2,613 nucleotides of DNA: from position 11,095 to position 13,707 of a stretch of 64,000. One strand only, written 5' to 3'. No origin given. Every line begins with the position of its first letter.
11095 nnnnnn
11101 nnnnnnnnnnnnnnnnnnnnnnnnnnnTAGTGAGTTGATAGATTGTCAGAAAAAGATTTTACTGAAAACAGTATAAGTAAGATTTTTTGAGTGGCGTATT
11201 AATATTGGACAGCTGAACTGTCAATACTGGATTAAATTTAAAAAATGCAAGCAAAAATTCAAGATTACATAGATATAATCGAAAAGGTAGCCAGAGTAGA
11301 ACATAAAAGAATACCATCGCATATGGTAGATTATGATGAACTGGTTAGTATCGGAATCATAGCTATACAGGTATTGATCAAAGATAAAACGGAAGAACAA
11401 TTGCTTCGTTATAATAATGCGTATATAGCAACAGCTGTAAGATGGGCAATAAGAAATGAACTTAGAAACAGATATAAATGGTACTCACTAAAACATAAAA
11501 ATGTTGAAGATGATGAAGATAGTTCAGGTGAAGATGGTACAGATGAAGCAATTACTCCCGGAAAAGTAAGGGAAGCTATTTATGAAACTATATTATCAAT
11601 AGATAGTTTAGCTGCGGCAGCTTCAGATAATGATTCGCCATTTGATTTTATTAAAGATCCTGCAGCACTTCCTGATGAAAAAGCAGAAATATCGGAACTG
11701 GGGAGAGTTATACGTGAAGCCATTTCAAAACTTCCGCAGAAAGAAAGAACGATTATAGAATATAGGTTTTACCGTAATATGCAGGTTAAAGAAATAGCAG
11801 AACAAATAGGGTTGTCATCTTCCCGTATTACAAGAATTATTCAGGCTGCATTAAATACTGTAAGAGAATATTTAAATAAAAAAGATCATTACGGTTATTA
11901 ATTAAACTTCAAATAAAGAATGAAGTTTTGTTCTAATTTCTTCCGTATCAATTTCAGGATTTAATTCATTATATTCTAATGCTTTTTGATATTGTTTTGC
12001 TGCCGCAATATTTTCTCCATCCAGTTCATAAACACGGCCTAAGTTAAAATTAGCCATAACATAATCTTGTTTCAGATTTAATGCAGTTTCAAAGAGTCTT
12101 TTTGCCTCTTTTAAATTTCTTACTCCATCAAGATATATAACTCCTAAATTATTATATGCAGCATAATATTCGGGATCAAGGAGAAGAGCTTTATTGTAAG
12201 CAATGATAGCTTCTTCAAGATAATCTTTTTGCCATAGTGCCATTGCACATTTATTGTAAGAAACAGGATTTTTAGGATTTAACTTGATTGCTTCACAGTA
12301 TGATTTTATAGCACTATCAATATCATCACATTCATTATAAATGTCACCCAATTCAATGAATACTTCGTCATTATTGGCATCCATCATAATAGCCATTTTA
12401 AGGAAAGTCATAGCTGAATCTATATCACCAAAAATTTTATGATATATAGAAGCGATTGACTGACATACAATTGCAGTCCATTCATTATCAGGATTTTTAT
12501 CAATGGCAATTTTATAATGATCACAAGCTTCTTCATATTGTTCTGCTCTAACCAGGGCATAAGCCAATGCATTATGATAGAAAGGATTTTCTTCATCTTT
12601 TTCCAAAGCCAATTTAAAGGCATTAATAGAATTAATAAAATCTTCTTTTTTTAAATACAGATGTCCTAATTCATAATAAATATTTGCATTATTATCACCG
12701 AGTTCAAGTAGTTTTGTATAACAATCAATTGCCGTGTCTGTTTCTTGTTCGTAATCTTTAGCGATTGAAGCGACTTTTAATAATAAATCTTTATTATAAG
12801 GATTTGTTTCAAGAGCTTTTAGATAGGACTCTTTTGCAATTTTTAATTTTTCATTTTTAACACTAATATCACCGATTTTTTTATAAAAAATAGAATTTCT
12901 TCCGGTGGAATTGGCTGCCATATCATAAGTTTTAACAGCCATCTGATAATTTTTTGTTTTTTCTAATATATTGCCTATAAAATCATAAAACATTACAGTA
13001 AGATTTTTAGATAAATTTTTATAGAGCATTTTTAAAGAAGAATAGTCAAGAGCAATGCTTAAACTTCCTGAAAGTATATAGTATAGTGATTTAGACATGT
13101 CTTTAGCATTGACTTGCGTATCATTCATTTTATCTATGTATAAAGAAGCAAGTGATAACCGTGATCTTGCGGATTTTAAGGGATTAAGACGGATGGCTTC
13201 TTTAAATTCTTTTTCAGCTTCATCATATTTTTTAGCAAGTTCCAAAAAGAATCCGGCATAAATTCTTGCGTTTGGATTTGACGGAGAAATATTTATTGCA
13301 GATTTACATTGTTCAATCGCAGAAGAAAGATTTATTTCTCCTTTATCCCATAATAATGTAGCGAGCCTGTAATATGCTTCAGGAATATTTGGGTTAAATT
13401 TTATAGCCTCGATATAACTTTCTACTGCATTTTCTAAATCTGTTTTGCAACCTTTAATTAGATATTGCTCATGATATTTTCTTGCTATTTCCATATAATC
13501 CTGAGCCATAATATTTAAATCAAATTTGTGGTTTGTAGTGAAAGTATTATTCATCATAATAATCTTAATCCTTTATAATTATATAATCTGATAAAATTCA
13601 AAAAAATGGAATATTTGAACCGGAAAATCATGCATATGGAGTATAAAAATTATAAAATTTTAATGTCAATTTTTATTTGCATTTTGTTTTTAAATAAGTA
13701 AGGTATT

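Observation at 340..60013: Dispersed G+C-rich modular intergenic repeat family (at least 17 copies or fragments in 64 kb)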

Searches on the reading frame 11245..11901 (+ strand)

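Call 11: search_protein_families(library=ncbifam, proteins=[window:11245-11901:+])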
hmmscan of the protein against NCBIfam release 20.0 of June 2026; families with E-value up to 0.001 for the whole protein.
window:11245-11901:+ (218 aa): 53 families (the best 25 are shown)
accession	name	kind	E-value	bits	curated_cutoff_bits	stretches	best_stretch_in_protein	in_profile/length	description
TIGR02479.1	FliA_WhiG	subfamily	6.4e-22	78.4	189.6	1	5-210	2-223/224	FliA/WhiG family RNA polymerase sigma factor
TIGR02937.1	sigma70-ECF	superfamily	3.4e-21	75.6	42.9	1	14-210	16-165/165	sigma-70 family RNA polymerase sigma factor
NF005413.0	PRK06986.1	subfamily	1.3e-15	57.9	201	1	4-213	18-239/241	RNA polymerase sigma factor FliA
NF004935.0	PRK06288.1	equivalog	5e-15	55.9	343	1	115-213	164-265/270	RNA polymerase sigma factor WhiG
TIGR02985.1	Sig70_bacteroi1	subfamily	4.4e-14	53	126.4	1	142-210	94-162/162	RNA polymerase sigma-70 factor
TIGR02980.1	SigBFG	subfamily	7e-14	52.1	234.35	1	118-210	134-226/227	SigB/SigF/SigG family RNA polymerase sigma factor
NF005809.0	PRK07670.1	equivalog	1.5e-13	50.8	326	1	106-213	145-253/255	FliA/WhiG family RNA polymerase sigma factor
NF005514.0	PRK07122.1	subfamily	1.4e-11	44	372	1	113-210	170-263/264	RNA polymerase sigma factor SigF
NF058625.1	sigma_PG0214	equivalog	1.3e-10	41.3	130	1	140-217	91-168/170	GFO_1088 family ECF-type sigma factor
TIGR02885.1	spore_sigF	equivalog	5.5e-10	39.5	321.45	1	129-210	151-231/231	RNA polymerase sporulation sigma factor SigF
NF005248.0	PRK06759.1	equivalog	1.9e-09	37.5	133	1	143-211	87-155/156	RNA polymerase factor sigma-70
NF004052.0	PRK05572.1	subfamily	3.2e-09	36.7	311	1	144-211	186-251/252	SigF/SigG family RNA polymerase sporulation sigma factor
NF006071.0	PRK08215.1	equivalog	4.2e-09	36.4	372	1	155-210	202-257/258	RNA polymerase sporulation sigma factor SigG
NF005644.0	PRK07408.1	subfamily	6.6e-09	35.8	261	1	116-213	160-256/258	RNA polymerase sigma factor SigF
TIGR02984.1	Sig-70_plancto1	subfamily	2.3e-08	33.8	183.75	1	133-210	111-188/189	RNA polymerase sigma-70 factor, Planctomycetaceae-specific subfamily 1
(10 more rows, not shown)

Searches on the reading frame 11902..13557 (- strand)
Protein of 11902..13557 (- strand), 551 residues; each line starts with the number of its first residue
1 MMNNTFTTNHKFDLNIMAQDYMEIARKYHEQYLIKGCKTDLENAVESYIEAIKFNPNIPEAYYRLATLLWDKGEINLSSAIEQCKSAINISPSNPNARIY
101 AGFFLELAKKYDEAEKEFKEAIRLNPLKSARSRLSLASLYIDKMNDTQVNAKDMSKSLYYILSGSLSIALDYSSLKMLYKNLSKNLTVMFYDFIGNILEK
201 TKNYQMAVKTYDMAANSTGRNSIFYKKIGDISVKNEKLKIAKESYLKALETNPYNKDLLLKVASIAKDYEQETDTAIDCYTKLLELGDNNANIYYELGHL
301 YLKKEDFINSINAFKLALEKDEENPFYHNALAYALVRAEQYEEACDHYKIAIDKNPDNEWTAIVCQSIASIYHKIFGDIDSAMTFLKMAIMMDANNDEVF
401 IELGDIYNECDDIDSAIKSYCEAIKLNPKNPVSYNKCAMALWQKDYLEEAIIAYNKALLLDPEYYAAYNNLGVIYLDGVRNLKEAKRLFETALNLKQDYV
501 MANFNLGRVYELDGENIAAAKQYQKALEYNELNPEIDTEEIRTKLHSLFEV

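Call 73: search_protein_families(library=pfam, proteins=[window:11902-13557:-], max_evalue=0.00001)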
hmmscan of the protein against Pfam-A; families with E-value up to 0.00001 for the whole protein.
window:11902-13557:- (551 aa): 15 families
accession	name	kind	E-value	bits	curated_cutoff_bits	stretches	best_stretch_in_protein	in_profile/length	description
PF13414.12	TPR_11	-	1e-47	160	26.8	3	404-444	1-41/42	TPR repeat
PF07719.23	TPR_2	-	4.9e-37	123.4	27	0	326-358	2-34/34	Tetratricopeptide repeat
PF13181.12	TPR_8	-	7e-35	116.6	25.7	0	399-430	3-34/34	Tetratricopeptide repeat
PF00515.34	TPR_1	-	2.2e-30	103.7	27.8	0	291-324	1-34/34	Tetratricopeptide repeat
PF13431.12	TPR_17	-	2.8e-30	102.5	24.4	0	453-476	1-24/34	Tetratricopeptide repeat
PF13432.12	TPR_16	-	4.5e-25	88.2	32.7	0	295-358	1-64/65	Tetratricopeptide repeat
PF13428.12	TPR_14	-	4.9e-25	85.9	23.5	0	329-361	5-37/44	Tetratricopeptide repeat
PF13424.12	TPR_12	-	7.3e-22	77.8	30.1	0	327-390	6-72/77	Tetratricopeptide repeat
PF14559.12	TPR_19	-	2e-21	76.5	25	0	77-127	7-57/68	Tetratricopeptide repeat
PF13176.12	TPR_7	-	6.7e-19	66.8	27.9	0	329-357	3-33/36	Tetratricopeptide repeat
PF23914.1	TPR_CcmH_CycH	-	1.4e-15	58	42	0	228-320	56-150/158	Cytochrome c-type biogenesis protein H TPR domain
PF25063.1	ARM_TT21_C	-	1.4e-11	45.1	35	0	138-221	80-162/209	Tetratricopeptide repeat protein 21 C-terminal ARM domain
PF24575.1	TPR_Slam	-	1.4e-09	38.8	35.2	0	298-347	54-103/104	Surface lipoprotein assembly modifier, N-terminal TPR repeats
PF09976.15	TPR_21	-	6.2e-09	36.3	25.5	0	330-426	81-175/193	Tetratricopeptide repeat-like domain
PF25064.1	ARM_TT21_5th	-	5e-08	33.7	27.8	0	38-122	14-99/117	TT21 fifth ARM repeats domain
